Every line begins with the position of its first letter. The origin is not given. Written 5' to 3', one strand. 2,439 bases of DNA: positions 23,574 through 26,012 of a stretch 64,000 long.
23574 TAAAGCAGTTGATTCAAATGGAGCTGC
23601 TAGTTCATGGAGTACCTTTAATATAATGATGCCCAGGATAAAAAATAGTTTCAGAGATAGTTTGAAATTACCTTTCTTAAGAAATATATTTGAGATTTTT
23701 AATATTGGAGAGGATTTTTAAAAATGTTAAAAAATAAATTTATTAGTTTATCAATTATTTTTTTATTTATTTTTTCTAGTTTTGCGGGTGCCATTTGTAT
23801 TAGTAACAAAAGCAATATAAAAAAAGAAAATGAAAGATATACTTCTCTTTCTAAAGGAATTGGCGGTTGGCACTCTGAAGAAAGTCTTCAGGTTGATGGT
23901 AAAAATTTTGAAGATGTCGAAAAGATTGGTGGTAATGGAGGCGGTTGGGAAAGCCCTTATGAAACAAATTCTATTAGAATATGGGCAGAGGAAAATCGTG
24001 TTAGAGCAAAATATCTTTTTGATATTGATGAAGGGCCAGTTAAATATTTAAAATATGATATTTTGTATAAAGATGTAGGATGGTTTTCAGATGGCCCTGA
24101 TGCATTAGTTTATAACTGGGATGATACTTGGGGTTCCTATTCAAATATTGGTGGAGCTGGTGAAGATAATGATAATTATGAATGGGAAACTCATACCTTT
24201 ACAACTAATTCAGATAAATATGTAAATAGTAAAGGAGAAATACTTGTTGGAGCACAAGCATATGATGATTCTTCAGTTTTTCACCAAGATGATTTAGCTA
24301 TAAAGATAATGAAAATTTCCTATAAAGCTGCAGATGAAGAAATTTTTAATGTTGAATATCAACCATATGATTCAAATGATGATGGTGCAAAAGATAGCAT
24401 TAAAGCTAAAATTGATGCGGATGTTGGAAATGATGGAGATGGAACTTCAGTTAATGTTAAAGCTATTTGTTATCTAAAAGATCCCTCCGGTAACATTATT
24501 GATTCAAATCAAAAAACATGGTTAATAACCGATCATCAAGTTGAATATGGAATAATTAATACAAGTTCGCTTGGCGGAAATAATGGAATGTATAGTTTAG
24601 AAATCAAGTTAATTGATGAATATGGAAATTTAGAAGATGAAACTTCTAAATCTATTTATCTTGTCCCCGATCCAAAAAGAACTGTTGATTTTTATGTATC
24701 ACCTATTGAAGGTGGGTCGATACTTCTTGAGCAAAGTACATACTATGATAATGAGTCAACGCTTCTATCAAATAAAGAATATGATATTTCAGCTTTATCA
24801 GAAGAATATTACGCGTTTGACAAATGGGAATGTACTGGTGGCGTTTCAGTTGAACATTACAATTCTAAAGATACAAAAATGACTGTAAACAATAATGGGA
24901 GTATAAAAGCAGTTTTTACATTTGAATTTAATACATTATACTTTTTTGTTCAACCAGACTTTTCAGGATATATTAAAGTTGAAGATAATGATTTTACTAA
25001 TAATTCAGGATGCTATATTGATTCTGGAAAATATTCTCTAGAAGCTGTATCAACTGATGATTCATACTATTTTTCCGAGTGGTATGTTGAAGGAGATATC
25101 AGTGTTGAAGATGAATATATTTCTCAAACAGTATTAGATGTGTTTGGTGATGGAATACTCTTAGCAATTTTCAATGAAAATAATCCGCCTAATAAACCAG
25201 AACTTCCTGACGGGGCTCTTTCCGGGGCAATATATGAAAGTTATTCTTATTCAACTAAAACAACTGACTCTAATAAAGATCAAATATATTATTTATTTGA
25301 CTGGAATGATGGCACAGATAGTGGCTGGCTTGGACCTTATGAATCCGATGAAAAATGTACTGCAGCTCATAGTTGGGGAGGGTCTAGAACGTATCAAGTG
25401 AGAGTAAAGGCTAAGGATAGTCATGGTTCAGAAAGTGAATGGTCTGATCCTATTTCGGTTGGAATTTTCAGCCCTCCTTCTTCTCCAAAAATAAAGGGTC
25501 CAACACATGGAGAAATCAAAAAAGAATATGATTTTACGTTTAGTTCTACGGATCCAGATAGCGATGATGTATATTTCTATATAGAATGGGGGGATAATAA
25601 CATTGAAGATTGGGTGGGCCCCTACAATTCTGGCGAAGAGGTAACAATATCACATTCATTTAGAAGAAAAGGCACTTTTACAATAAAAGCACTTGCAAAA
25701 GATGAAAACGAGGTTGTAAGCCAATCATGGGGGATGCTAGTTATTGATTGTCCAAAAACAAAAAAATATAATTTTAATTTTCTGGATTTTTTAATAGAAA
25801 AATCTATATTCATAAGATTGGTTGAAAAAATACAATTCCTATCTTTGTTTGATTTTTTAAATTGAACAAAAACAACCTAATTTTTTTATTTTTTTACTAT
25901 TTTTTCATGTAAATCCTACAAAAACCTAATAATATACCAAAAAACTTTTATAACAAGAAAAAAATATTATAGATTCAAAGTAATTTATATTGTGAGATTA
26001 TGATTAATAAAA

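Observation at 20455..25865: Three-gene secreted module sharing a PKD-like domain, centred on a clostripain-type (C11) peptidase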

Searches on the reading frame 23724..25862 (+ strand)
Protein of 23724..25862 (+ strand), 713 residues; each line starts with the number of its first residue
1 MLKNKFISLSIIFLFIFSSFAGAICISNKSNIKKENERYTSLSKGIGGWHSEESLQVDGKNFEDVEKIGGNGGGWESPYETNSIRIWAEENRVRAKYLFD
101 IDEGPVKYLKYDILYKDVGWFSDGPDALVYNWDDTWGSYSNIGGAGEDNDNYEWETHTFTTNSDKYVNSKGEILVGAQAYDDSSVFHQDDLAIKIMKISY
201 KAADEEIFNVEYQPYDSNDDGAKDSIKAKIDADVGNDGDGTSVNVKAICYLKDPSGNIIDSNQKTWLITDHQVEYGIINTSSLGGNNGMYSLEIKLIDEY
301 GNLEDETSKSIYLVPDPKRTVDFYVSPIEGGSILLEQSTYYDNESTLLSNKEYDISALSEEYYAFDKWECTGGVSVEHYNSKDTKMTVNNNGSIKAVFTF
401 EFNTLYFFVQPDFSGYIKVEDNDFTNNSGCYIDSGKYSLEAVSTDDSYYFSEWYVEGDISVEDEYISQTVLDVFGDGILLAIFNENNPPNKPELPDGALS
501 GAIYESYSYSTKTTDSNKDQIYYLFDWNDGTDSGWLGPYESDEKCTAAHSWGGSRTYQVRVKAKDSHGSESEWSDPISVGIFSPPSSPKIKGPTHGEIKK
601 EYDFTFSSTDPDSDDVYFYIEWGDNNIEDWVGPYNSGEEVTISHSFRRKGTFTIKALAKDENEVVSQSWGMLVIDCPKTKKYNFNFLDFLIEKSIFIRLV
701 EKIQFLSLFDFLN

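Call 3: search_protein_families(library=pfam, proteins=[window:23724-25862:+], max_evalue=0.1)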
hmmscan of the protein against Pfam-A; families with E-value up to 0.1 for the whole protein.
window:23724-25862:+ (713 aa): 4 families
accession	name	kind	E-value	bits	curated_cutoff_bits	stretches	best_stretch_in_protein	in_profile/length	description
PF00801.26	PKD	-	2.3e-06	27.9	23.5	1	602-668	15-75/80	PKD domain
PF18998.6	Flg_new_2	-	7.7e-06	26.2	23.6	1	325-399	5-70/73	Divergent InlB B-repeat domain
PF18911.6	PKD_4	-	0.00026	21.4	27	1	590-666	8-76/85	PKD domain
PF25788.1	Ig_Rha78A_N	-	0.038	14.7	27.4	1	555-579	75-99/105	Rha78A-like, N-terminal immunoglobulin domain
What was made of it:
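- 24336..25178 (+): p3 middle region: an Ig-like domain (aa 205-318) and two InlB B-repeat-like domains (aa 319-485). Pfam Flg_new_2 at 26.2 bits against a cutoff of 23.6 (call 3).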

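Call 4: search_protein_families(library=ncbifam, proteins=[window:23724-25862:+], max_evalue=0.1)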
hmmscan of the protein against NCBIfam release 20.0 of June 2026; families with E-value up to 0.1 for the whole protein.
window:23724-25862:+ (713 aa): 1 family
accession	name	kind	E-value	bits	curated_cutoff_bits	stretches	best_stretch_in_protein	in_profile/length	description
NF058578.1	CPR_pilus_PamR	equivalog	0.001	18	300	0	620-664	185-228/297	pilus system RbmA-like protein PamR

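Call 17: find_homologous_proteins(query=window:23724-25862:+)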
Query window:23724-25862:+ (713 aa): 24 proteins with E <= 0.001 among 8000 candidates.
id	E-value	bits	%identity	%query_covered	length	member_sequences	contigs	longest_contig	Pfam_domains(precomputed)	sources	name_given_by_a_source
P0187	0.0e+0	1636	100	100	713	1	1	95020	PF00801.27,PF18998.7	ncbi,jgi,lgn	-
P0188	0.0e+0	1166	71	99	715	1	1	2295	PF00801.27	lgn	-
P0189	0.0e+0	1051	62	99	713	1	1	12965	PF00801.27,PF18998.7,PF18911.7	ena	-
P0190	0.0e+0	1030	62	99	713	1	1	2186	PF00801.27,PF18911.7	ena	-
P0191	8.8e-285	965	58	99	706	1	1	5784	PF00801.27,PF18911.7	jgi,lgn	jgi:hypothetical protein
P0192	8.2e-237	806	51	95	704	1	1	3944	PF00801.27,PF18911.7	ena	-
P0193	1.1e-232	793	50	99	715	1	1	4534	PF00801.27,PF18911.7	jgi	jgi:hypothetical protein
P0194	4.9e-218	744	49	97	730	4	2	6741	PF00801.27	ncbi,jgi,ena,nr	ncbi:MAG: hypothetical protein FE039_02025 [Thermoplasmata archaeon]|nr:MAG: hypothetical protein FE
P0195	5.3e-210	718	47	98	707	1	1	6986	PF18998.7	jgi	-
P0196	5.5e-210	718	47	98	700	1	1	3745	PF00801.27,PF18911.7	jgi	-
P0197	6.3e-203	694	46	99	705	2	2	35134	PF00801.27,PF18998.7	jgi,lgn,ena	-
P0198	5.6e-201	688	45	99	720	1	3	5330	PF18998.7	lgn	-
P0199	1.2e-195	670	46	99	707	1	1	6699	PF00801.27,PF18911.7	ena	-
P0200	7.3e-35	139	51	12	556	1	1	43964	PF22352.3,PF00801.27,PF18911.7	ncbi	ncbi:MAG: PKD domain-containing protein [Thermoplasmatota archaeon]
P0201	6.8e-28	116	31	21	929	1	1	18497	PF13229.13,PF00801.27,PF05048.20,PF18911.7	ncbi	-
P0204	3.6e-17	80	33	21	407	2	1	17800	PF13229.13,PF00801.27,PF05048.20,PF18911.7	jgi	jgi:parallel beta-helix repeat protein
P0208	1.5e-8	52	28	41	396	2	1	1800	PF00801.27,PF18911.7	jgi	jgi:hypothetical protein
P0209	3.2e-8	51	35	18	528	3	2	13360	PF13229.13,PF05048.20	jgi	-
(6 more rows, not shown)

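Call 56: predict_structure(alignment_id=A2)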
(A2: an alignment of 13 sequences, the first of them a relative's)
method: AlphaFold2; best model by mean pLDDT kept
length: 713 residues; sequences in the alignment: 13
mean_pLDDT: 82.1   pTM: 0.39
mean pLDDT of the five models: 82.1, 81.2, 80.6, 80.5, 79.8
residues with pLDDT >= 90: 339; 70-90: 246; 50-70: 66; < 50: 62
segments of 3 or more residues with pLDDT < 50: 1-6, 13-48, 680-690, 709-713
pLDDT, mean of each block of 10 residues (from residue 1): 44 46 30 29 43 87 88 87 88 92 79 87 85 88 71 90 81 90 70 93 69 84 87 63 82 88 84 82 82 82 78 79 93 92 89 92 92 93 93 93 93 92 92 93 87 94 93 95 90 93 89 90 95 93 94 88 90 92 88 87 92 88 90 90 88 92 84 74 42 54 53 42
secondary structure, 60 per line:
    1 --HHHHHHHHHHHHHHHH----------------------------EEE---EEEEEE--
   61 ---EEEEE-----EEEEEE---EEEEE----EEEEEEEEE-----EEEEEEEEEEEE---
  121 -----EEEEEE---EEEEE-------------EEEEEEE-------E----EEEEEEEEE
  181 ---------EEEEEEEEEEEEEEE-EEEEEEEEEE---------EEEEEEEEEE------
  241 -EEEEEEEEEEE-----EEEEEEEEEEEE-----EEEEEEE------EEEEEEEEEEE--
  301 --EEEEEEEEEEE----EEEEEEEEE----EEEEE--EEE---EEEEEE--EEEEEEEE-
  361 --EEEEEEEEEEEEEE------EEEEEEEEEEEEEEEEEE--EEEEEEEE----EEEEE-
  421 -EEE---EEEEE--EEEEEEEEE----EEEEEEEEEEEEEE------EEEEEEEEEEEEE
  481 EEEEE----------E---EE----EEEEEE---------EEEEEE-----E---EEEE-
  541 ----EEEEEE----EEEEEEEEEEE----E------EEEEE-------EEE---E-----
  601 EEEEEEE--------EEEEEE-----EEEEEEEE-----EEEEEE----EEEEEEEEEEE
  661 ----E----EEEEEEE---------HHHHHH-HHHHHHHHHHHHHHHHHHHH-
elements in order (helices of 4 or more, strands of 3 or more residues): H3-18 E47-49 E53-58 E64-68 E74-79 E83-87 E92-100 E106-117 E126-131 E135-139 E153-159 E172-180 E190-204 E206-215 E225-234 E242-252 E258-269 E275-281 E288-298 E303-313 E318-326 E331-335 E338-340 E344-349 E352-359 E363-376 E383-400 E403-410 E415-419 E422-424 E428-432 E435-443 E448-461 E468-485 E506-511 E521-526 E536-539 E545-550 E555-565 E577-581 E589-591 E601-607 E616-621 E627-634 E640-645 E650-660 E670-676 H686-691 H693-712
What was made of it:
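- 23724..25865 (+): p3: exported 713-aa all-beta binding-type protein. AF2 model has pLDDT 82 (call 56).
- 24336..25178 (+): AF2 strands (call 56).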

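Call 65: search_protein_families(library=ncbifam, proteins=[P0204, P0209, P0208, P0197], max_evalue=1)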
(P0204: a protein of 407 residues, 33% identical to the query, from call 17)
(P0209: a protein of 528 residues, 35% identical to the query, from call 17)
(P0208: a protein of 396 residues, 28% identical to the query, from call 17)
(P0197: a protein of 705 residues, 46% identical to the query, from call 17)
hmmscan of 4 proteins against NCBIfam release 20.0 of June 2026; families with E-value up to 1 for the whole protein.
P0204 (407 aa): 5 families
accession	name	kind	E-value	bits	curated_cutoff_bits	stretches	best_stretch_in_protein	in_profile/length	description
TIGR04247.1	NosD_copper_fam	subfamily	5.9e-14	51.4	300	1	69-178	229-328/377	nitrous oxide reductase family maturation protein NosD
NF058578.1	CPR_pilus_PamR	equivalog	1.5e-05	24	300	1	221-267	175-229/297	pilus system RbmA-like protein PamR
TIGR00864.1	PCC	subfamily_domain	0.00041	16.8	1861.4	1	210-266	1411-1465/2700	polycystin cation channel protein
TIGR03804.1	para_beta_helix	repeat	0.00085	19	19.45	3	19-56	7-43/44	parallel beta-helix repeat protein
NF038177.1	epimerase_AlgG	equivalog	0.17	10.5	700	0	18-119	304-403/519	mannuronan 5-epimerase AlgG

P0209 (528 aa): 2 families
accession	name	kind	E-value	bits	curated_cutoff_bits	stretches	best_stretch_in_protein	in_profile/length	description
TIGR04247.1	NosD_copper_fam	subfamily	2.1e-27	95.7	300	1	64-383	1-327/377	nitrous oxide reductase family maturation protein NosD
TIGR03804.1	para_beta_helix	repeat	9.4e-24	82.8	19.45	5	142-181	6-44/44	parallel beta-helix repeat protein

P0208 (396 aa): 4 families
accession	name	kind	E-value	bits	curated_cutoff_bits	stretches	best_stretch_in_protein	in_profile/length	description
TIGR04247.1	NosD_copper_fam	subfamily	2e-07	30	300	1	6-64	274-329/377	nitrous oxide reductase family maturation protein NosD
NF041573.1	rhamnosid_Stmyc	equivalog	0.062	11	1720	1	225-263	63-102/1028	alpha-L-rhamnosidase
NF012211.1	tand_rpt_95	domain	0.13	12.2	90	0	197-237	13-53/98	tandem-95 repeat protein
NF058578.1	CPR_pilus_PamR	equivalog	0.56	9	300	0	135-163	200-228/297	pilus system RbmA-like protein PamR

P0197 (705 aa): 1 family
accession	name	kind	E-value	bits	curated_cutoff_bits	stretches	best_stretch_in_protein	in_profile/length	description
NF058578.1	CPR_pilus_PamR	equivalog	0.00092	18.2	300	2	527-572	184-228/297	pilus system RbmA-like protein PamR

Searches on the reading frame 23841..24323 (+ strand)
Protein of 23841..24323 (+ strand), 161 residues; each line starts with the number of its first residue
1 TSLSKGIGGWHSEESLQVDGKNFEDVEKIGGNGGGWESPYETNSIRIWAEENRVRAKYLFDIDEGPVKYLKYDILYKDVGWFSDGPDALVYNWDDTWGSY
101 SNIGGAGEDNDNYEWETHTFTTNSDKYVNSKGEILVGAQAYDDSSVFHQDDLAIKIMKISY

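Call 75: search_solved_structures(query=A5, max_evalue=10, show_alignments=2)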
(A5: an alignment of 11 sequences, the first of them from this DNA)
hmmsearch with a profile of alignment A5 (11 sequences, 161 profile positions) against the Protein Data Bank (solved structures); distinct sequences matched with E-value up to 10: 2.
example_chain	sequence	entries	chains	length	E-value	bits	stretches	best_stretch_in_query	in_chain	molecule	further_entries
2bq4_A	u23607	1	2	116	0.31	14.3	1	55-111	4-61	BASIC CYTOCHROME C3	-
1qhh_B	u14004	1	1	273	0.91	12.7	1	60-118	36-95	PROTEIN (PCRA (SUBUNIT))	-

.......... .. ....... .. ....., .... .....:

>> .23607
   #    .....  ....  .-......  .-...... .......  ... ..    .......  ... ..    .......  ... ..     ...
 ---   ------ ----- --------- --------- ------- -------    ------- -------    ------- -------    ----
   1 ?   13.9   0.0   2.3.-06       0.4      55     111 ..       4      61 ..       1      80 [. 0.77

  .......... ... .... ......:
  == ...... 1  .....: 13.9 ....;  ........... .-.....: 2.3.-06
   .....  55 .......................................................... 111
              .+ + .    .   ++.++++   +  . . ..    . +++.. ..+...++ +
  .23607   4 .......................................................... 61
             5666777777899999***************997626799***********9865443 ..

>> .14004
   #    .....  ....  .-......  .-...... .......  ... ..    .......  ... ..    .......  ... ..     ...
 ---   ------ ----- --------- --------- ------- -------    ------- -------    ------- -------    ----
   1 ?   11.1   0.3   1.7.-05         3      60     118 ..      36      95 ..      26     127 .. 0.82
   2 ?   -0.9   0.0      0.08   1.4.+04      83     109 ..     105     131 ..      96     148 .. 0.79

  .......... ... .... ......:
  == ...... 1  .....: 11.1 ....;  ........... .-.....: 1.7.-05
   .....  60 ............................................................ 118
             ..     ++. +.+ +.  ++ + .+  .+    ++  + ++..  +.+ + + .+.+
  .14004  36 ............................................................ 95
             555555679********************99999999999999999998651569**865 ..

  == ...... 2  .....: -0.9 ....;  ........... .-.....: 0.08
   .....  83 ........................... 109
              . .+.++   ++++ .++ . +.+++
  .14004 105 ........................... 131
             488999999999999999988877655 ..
